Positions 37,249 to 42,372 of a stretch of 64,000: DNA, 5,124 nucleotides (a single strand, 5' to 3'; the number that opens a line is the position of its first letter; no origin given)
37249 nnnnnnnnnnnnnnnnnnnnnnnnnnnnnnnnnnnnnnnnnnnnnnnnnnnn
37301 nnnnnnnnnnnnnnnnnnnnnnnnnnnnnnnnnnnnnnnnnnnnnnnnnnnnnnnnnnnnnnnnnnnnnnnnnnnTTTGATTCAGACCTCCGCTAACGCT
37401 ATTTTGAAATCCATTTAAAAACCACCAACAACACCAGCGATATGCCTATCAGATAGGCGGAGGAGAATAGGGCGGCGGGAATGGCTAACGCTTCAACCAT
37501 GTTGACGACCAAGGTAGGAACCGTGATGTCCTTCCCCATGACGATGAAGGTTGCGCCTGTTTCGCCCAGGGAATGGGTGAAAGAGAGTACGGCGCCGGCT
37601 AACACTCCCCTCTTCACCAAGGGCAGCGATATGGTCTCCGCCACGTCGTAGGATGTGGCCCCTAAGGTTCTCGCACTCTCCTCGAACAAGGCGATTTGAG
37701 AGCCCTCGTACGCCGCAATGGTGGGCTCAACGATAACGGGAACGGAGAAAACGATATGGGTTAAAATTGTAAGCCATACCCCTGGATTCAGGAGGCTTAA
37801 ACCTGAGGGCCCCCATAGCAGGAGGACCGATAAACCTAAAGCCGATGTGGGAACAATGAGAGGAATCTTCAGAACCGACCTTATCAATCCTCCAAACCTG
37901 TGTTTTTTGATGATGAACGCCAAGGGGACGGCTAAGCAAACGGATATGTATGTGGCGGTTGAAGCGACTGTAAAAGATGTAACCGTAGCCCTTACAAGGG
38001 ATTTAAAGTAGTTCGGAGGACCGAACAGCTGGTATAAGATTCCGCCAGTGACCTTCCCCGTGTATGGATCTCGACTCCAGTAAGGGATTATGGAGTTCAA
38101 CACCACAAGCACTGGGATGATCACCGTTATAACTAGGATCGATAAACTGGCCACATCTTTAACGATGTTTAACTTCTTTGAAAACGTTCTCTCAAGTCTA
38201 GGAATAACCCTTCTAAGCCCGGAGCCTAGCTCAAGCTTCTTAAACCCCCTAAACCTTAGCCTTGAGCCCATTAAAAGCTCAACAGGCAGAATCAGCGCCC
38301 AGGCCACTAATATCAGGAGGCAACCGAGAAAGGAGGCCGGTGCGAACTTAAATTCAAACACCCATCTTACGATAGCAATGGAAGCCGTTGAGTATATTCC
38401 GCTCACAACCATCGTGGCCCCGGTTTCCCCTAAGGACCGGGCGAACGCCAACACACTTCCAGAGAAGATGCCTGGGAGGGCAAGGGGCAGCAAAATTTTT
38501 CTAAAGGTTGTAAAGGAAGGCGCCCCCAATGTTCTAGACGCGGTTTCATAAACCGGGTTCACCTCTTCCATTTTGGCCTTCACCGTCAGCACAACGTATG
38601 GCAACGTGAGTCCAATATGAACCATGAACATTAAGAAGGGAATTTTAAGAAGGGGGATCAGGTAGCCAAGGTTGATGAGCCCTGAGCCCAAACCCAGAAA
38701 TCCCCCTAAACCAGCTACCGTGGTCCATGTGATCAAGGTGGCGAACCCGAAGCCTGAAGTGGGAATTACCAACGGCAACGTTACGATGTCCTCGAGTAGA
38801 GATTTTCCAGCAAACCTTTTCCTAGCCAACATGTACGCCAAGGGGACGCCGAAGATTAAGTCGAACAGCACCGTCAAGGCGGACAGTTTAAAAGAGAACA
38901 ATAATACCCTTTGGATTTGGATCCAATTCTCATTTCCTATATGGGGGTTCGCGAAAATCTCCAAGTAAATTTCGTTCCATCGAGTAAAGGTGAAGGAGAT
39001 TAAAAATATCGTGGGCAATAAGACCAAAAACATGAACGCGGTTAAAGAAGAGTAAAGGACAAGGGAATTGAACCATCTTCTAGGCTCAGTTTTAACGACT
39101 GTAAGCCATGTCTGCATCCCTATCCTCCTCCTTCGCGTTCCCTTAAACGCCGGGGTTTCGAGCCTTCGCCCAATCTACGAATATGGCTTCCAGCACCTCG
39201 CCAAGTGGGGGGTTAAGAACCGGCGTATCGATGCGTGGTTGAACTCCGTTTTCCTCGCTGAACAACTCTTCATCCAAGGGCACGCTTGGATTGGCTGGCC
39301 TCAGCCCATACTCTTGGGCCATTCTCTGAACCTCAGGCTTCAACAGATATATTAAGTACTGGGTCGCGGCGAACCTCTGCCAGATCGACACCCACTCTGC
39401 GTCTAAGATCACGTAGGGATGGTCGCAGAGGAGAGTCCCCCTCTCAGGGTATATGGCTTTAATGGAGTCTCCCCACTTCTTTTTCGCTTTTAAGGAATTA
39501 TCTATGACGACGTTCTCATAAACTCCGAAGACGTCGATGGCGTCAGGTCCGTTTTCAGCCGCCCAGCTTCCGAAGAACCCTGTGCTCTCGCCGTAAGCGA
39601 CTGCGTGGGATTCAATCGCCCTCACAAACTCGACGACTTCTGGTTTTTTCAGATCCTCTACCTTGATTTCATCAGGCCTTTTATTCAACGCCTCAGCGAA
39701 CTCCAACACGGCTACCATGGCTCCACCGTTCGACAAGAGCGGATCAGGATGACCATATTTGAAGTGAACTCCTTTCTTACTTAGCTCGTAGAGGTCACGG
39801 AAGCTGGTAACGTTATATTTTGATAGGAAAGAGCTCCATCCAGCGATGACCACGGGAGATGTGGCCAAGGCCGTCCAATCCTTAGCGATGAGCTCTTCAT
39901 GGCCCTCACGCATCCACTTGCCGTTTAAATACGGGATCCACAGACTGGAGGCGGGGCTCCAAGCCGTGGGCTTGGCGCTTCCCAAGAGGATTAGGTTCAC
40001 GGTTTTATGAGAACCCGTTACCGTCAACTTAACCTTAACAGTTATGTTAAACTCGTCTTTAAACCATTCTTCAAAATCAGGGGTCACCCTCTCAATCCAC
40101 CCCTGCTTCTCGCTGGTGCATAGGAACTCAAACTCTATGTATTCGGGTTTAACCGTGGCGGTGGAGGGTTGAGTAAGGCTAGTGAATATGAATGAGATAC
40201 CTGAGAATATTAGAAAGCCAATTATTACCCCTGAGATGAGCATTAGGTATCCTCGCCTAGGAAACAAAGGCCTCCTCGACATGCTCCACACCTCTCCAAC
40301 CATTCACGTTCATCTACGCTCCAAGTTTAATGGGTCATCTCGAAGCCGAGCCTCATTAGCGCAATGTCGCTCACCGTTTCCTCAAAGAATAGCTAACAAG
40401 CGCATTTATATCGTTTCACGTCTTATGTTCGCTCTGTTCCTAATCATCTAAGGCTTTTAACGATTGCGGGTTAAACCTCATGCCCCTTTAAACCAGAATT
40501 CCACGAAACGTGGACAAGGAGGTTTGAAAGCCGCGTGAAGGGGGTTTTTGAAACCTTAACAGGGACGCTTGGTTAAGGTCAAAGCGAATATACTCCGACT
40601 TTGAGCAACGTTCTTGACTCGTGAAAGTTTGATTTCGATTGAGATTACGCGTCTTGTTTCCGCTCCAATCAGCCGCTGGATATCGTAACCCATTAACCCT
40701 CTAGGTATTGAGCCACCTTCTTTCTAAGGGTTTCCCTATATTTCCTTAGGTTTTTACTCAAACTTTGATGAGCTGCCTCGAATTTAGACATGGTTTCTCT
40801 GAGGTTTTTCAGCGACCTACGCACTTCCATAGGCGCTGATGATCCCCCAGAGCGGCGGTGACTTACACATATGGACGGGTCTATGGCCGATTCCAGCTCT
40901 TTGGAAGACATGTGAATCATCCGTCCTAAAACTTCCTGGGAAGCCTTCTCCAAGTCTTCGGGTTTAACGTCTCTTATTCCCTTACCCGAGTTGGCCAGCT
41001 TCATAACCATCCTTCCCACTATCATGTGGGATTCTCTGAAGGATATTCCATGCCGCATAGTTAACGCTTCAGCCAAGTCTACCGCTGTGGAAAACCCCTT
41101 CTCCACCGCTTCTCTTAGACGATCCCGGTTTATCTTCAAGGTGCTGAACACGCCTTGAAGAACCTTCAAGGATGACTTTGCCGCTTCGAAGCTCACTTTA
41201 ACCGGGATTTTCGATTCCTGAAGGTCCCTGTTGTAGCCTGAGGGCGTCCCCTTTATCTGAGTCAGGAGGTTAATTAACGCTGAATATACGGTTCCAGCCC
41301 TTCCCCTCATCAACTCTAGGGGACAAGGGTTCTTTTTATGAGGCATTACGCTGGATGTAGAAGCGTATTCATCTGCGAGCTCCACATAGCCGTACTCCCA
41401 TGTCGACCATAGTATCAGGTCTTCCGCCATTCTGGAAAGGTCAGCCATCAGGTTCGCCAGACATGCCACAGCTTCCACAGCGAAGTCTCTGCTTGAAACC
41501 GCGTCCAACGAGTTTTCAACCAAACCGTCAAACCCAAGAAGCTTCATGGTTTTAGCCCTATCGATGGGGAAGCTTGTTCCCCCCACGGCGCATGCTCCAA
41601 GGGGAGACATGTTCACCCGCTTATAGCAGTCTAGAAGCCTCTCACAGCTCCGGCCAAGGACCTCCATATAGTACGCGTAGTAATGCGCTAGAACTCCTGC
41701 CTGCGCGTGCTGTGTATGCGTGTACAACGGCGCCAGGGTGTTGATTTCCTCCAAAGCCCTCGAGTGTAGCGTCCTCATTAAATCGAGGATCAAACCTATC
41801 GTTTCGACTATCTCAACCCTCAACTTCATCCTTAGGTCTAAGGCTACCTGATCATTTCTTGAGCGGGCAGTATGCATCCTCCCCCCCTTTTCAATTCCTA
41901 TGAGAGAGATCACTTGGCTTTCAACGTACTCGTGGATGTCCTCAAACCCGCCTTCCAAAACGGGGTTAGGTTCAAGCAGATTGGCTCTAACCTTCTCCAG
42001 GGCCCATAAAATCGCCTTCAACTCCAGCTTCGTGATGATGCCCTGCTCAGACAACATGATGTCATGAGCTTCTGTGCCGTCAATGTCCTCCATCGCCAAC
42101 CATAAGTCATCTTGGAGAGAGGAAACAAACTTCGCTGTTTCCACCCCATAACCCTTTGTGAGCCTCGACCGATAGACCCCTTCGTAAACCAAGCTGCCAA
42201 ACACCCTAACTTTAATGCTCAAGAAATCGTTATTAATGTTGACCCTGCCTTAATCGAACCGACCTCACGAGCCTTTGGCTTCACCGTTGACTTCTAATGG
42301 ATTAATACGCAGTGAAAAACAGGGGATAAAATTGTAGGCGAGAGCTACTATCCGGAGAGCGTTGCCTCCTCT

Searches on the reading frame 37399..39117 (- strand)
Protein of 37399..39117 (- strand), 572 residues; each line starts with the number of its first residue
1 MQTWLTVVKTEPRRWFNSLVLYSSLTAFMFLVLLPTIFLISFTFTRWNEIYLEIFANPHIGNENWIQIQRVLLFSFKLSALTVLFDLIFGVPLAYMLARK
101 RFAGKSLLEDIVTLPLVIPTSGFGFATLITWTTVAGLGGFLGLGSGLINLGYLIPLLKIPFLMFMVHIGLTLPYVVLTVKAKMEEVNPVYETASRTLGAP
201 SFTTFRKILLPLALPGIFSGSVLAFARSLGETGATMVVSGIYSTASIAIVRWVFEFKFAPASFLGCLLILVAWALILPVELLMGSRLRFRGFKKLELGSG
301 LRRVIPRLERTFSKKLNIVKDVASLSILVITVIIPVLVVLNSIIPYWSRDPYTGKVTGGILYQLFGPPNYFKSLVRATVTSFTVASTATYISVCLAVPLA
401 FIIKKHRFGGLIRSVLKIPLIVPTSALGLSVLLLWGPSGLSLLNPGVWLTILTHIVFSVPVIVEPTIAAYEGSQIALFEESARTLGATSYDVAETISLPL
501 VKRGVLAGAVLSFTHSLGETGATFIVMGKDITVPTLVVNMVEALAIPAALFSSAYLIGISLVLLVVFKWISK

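Call 44: search_protein_families(library=pfam, proteins=[window:37399-39117:-], max_evalue=0.0001)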
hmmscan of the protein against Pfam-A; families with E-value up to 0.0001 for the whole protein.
window:37399-39117:- (572 aa): 1 family
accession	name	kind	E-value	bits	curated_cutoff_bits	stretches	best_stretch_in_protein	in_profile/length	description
PF00528.27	BPD_transp_1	-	2.6e-13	50.6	26.4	1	90-278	1-170/184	Binding-protein-dependent transport system inner membrane component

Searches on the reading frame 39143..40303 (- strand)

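Call 45: search_protein_families(library=pfam, proteins=[window:39143-40303:-], max_evalue=0.0001)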
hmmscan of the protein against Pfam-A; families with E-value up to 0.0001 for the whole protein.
window:39143-40303:- (386 aa): 2 families
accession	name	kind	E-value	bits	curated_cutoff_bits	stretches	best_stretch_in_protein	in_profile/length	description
PF13531.11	SBP_bac_11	-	9e-12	45.7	25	1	62-335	5-227/227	Bacterial extracellular solute-binding protein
PF13416.11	SBP_bac_8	-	5.3e-05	23.6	27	1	149-346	92-270/279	Bacterial extracellular solute-binding protein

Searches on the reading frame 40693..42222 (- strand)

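Call 45: search_protein_families(library=pfam, proteins=[window:40693-42222:-], max_evalue=0.0001)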
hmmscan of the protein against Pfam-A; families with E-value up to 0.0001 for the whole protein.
window:40693-42222:- (509 aa): 2 families
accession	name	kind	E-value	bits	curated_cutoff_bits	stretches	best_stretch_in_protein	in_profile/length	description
PF00206.25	Lyase_1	-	5.9e-53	180.7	27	1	31-312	13-310/312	Lyase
PF14698.11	ASL_C2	-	1.1e-12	48.6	27.3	1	377-453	1-68/69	Argininosuccinate lyase C-terminal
